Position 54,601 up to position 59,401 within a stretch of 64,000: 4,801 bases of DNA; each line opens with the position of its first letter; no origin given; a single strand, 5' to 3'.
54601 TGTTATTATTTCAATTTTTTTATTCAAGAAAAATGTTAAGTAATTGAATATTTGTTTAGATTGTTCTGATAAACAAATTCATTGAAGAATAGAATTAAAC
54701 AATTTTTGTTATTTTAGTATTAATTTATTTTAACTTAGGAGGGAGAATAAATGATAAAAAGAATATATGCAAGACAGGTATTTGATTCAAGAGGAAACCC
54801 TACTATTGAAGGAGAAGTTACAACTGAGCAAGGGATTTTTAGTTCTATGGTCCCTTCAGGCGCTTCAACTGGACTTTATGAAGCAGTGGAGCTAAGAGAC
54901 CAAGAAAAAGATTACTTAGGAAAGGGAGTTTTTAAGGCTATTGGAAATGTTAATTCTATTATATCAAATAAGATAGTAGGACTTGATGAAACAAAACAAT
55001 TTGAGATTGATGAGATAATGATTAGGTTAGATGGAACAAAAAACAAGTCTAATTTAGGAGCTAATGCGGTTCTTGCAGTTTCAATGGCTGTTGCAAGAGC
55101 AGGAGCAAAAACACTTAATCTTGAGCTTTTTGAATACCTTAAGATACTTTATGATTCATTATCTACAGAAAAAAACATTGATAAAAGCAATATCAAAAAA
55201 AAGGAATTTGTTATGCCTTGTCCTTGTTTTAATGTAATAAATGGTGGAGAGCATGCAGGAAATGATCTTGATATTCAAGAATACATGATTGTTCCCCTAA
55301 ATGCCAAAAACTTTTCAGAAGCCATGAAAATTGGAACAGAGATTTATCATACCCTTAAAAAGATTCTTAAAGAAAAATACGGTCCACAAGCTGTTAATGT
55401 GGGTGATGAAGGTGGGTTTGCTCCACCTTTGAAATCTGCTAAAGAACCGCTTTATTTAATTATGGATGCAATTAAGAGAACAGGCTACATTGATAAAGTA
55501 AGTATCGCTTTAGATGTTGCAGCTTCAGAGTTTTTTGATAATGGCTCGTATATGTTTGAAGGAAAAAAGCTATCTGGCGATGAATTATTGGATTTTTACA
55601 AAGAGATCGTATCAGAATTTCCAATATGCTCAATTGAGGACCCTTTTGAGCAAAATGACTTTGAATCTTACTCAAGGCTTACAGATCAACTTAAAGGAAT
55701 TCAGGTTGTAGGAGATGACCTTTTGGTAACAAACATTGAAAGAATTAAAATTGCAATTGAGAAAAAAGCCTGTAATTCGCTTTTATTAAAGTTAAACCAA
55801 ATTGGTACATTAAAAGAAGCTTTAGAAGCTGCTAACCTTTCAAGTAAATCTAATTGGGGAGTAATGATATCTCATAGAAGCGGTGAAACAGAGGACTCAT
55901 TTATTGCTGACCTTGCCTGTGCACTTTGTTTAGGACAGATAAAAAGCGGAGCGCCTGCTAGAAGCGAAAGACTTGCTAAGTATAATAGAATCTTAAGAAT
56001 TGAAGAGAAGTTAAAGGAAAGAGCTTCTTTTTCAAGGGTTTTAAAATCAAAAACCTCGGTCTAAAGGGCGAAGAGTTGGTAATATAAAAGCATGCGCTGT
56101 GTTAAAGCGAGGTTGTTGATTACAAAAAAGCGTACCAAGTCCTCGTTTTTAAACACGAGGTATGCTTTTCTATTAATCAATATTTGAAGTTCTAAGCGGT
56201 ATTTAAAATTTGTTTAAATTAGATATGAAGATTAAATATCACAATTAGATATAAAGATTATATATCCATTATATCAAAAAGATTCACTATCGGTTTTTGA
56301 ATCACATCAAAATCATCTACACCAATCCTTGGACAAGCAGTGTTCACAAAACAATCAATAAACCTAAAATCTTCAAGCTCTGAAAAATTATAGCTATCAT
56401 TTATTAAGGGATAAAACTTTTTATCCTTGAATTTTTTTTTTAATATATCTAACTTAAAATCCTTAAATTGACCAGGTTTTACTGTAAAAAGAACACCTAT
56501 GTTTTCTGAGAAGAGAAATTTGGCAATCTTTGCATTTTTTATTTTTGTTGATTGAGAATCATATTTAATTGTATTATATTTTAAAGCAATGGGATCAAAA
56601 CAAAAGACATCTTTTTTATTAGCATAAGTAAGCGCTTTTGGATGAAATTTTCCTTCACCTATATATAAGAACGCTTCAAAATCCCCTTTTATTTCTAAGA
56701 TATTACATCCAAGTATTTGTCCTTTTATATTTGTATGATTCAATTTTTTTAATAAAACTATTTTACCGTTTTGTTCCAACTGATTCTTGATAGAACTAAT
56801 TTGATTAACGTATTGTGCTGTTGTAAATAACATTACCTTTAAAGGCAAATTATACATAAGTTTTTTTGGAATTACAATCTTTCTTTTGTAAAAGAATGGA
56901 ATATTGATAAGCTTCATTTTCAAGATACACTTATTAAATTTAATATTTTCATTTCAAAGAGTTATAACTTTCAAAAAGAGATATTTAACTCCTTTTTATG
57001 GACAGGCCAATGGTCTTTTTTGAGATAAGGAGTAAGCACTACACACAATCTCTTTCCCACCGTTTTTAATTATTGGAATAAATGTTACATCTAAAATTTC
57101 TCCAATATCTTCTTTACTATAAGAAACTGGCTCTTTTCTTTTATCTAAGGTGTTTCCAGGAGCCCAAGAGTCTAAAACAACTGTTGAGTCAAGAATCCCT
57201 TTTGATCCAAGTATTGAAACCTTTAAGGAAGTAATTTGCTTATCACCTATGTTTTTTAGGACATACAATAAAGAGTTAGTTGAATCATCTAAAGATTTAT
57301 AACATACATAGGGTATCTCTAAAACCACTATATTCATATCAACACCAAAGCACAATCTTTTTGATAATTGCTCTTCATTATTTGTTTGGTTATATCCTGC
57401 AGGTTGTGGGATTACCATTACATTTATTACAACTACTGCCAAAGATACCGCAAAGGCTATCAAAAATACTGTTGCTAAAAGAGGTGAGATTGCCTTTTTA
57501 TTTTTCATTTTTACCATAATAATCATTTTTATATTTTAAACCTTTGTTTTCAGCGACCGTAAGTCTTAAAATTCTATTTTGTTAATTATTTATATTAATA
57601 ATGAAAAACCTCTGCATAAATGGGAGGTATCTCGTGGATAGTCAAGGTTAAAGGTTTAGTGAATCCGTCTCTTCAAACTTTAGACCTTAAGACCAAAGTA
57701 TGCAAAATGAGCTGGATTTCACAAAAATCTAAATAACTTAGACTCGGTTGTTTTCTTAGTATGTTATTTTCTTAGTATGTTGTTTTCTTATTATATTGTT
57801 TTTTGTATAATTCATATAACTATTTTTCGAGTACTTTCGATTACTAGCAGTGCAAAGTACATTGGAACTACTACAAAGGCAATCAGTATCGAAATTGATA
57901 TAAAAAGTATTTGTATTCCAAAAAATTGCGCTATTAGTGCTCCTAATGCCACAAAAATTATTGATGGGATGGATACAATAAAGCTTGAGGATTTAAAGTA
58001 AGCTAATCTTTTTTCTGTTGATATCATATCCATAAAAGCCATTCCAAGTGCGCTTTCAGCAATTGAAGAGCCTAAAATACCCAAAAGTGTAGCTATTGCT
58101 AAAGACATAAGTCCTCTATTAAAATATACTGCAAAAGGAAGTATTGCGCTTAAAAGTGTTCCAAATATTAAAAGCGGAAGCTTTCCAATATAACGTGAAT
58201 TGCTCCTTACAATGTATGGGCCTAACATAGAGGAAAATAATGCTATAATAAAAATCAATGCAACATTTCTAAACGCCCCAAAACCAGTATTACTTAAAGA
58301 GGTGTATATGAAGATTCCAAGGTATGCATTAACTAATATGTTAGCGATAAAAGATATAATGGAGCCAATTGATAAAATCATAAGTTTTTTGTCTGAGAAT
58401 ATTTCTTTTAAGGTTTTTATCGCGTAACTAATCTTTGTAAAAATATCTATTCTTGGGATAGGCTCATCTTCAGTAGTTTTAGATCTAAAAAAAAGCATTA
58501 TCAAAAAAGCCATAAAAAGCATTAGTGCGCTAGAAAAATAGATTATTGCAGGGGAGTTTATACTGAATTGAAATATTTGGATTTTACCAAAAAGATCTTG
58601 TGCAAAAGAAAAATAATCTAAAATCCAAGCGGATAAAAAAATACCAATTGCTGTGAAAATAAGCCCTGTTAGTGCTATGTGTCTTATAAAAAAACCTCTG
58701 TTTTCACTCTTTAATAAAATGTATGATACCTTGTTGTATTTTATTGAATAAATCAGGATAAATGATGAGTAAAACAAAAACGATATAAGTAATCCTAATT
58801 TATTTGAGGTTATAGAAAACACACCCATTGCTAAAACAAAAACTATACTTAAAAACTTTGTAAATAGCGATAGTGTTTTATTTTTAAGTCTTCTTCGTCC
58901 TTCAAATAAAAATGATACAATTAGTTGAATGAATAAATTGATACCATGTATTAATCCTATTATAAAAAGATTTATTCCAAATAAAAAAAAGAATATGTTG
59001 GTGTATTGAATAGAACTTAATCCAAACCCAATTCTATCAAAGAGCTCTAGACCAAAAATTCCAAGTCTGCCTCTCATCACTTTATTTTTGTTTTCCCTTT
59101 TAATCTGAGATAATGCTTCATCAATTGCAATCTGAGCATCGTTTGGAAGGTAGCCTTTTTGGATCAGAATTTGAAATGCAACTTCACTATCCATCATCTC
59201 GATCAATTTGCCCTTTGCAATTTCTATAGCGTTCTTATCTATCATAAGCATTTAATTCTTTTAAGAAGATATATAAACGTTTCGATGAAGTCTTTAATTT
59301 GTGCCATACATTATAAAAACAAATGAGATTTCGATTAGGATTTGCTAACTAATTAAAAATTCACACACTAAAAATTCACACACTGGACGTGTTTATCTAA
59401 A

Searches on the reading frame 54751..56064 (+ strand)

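Call 76: search_protein_families(library=pfam, proteins=[window:54751-56064:+], max_evalue=0.001)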
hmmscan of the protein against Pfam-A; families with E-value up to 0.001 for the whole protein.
window:54751-56064:+ (437 aa): 3 families
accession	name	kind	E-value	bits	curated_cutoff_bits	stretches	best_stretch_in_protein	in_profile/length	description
PF00113.28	Enolase_C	-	1.7e-124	415.3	21.5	1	153-428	2-288/296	Enolase, C-terminal TIM barrel domain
PF03952.21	Enolase_N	-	9e-53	178.4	35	1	2-130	1-131/131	Enolase, N-terminal domain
PF13378.12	MR_MLE_C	-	2e-07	31.4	29.4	1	277-394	58-171/219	Enolase C-terminal domain-like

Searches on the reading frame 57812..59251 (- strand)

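Call 76: search_protein_families(library=pfam, proteins=[window:57812-59251:-], max_evalue=0.001)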
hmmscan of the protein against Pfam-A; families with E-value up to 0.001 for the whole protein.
window:57812-59251:- (479 aa): 2 families
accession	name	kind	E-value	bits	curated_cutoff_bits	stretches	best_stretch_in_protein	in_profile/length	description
PF07690.21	MFS_1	-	8.3e-08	32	33.4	1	86-432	22-345/347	Major Facilitator Superfamily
PF02687.27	FtsX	-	0.00011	22.7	25.5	1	185-260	44-116/120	FtsX-like permease C-terminal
